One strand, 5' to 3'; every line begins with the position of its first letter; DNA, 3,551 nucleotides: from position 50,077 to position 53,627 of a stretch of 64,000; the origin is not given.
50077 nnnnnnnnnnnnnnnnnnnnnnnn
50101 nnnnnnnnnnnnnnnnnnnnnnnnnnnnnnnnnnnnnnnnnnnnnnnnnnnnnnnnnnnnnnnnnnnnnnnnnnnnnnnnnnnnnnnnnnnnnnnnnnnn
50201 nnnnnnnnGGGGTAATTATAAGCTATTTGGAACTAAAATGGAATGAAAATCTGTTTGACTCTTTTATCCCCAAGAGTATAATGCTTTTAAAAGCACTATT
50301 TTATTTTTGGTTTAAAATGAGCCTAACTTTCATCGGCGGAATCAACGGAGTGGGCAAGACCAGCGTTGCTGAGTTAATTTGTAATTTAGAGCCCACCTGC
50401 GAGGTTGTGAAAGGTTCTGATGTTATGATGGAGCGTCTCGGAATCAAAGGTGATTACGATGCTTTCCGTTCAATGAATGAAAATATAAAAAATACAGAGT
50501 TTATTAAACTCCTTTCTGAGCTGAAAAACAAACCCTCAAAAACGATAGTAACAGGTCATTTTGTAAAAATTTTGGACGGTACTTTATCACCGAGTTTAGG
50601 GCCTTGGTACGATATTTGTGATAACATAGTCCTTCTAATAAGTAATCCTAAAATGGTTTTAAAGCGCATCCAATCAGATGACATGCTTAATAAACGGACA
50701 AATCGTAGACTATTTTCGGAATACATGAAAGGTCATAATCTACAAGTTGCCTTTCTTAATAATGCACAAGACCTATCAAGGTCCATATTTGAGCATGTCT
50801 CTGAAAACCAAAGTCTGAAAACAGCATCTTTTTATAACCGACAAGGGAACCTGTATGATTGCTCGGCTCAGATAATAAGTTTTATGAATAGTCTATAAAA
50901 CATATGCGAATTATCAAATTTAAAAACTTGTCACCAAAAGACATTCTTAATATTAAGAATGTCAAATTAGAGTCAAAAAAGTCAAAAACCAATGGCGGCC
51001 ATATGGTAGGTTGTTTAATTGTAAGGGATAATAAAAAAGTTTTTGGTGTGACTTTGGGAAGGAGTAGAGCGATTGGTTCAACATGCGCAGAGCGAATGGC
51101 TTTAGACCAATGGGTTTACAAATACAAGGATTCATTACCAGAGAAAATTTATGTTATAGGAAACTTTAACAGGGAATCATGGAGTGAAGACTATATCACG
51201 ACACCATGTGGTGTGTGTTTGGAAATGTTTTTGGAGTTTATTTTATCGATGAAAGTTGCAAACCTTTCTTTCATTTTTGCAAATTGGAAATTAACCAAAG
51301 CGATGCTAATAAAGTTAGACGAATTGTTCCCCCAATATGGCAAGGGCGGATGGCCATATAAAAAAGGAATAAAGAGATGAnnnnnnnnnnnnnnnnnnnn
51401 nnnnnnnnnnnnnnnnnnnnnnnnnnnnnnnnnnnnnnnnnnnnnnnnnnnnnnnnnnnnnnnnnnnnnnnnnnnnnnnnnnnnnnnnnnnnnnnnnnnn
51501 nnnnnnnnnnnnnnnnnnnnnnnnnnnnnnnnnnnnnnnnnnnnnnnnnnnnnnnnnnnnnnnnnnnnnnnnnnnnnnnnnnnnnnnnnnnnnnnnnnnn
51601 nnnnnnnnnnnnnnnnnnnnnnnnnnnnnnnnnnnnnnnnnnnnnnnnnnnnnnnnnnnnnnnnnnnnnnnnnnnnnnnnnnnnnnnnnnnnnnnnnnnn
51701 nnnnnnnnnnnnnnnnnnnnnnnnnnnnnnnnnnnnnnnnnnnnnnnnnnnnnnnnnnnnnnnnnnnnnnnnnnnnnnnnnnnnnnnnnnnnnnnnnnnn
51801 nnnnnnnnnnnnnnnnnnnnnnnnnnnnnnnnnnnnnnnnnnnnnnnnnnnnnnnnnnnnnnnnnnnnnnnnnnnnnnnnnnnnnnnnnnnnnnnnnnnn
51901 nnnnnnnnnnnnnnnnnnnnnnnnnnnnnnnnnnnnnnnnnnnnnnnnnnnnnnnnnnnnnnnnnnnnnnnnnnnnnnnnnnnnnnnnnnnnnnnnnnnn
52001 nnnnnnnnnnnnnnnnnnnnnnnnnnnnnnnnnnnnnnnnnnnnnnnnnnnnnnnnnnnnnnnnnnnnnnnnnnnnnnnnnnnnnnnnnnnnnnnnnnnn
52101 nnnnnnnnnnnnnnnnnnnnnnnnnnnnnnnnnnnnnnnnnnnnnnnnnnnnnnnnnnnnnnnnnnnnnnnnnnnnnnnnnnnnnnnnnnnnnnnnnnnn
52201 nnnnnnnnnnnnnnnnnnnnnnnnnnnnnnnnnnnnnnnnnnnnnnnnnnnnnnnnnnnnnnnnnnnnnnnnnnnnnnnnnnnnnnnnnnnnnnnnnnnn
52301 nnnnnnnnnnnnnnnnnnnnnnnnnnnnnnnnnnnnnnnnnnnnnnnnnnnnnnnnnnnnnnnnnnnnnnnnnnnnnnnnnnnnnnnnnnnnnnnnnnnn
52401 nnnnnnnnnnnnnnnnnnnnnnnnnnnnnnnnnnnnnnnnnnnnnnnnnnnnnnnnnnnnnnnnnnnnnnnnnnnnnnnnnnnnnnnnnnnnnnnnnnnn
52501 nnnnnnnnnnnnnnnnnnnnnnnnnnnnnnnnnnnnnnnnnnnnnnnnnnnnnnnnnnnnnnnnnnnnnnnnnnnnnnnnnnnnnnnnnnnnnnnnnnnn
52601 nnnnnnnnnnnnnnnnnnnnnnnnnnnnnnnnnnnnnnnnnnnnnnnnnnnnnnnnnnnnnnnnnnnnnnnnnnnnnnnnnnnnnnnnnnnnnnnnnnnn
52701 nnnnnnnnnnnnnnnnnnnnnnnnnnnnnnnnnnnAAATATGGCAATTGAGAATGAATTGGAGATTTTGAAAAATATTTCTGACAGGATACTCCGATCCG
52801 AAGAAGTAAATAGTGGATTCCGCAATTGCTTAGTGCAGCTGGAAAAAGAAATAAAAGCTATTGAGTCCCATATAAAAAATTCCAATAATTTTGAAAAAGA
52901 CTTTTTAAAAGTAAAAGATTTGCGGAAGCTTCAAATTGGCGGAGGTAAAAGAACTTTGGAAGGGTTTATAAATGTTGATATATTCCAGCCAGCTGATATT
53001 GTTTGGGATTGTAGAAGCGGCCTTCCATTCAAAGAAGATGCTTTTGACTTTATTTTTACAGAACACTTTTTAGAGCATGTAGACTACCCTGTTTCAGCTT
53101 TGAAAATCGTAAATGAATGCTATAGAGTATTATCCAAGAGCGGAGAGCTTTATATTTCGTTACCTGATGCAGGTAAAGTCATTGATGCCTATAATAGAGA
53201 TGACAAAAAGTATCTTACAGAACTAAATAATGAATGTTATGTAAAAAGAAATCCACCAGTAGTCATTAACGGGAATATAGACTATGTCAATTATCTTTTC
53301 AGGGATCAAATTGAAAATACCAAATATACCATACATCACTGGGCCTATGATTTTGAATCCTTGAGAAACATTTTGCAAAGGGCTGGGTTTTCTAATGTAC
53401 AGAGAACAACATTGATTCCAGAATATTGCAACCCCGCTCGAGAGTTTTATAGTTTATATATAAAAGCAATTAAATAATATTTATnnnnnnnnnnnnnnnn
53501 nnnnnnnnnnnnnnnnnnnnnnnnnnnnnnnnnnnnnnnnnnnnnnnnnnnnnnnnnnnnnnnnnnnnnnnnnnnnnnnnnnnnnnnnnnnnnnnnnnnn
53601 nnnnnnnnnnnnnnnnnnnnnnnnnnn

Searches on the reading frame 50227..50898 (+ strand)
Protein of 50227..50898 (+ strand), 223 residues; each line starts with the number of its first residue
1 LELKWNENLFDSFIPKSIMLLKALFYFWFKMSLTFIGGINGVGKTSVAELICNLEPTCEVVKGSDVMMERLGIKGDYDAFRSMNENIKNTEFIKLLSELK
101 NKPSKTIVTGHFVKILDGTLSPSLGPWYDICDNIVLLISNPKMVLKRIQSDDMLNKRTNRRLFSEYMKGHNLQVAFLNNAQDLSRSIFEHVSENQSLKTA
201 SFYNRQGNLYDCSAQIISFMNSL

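Call 108: search_protein_families(library=pfam, proteins=[window:50227-50898:+], max_evalue=0.001)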
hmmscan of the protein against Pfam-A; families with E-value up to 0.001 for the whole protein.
window:50227-50898:+ (223 aa): 2 families
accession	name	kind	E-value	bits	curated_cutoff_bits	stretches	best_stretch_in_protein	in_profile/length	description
PF13207.12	AAA_17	-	7.2e-06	26.8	27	1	38-152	2-123/136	AAA domain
PF13238.12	AAA_18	-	0.00011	23.1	29.4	1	35-159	2-119/128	AAA domain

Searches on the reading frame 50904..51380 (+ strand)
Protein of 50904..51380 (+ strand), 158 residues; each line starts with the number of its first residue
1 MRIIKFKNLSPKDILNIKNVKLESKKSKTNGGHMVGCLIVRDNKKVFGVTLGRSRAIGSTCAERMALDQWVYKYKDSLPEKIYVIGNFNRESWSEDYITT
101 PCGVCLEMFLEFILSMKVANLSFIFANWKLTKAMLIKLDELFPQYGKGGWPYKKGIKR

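Call 108: search_protein_families(library=pfam, proteins=[window:50904-51380:+], max_evalue=0.001)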
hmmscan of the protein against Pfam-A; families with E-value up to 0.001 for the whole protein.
window:50904-51380:+ (158 aa): 1 family
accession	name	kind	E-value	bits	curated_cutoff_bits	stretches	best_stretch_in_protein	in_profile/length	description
PF00383.29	dCMP_cyt_deam_1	-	9.6e-08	32.3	25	1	19-112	10-93/102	Cytidine and deoxycytidylate deaminase zinc-binding region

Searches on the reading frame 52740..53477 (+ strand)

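Call 108: search_protein_families(library=pfam, proteins=[window:52740-53477:+], max_evalue=0.001)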
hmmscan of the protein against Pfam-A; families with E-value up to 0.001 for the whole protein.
window:52740-53477:+ (245 aa): 2 families
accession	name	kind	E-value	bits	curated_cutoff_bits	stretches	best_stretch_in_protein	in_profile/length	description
PF08241.18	Methyltransf_11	-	1.4e-07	32.5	21.2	1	92-139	52-95/95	Methyltransferase domain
PF13489.12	Methyltransf_23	-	4.9e-07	30.1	27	1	88-221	68-163/164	Methyltransferase domain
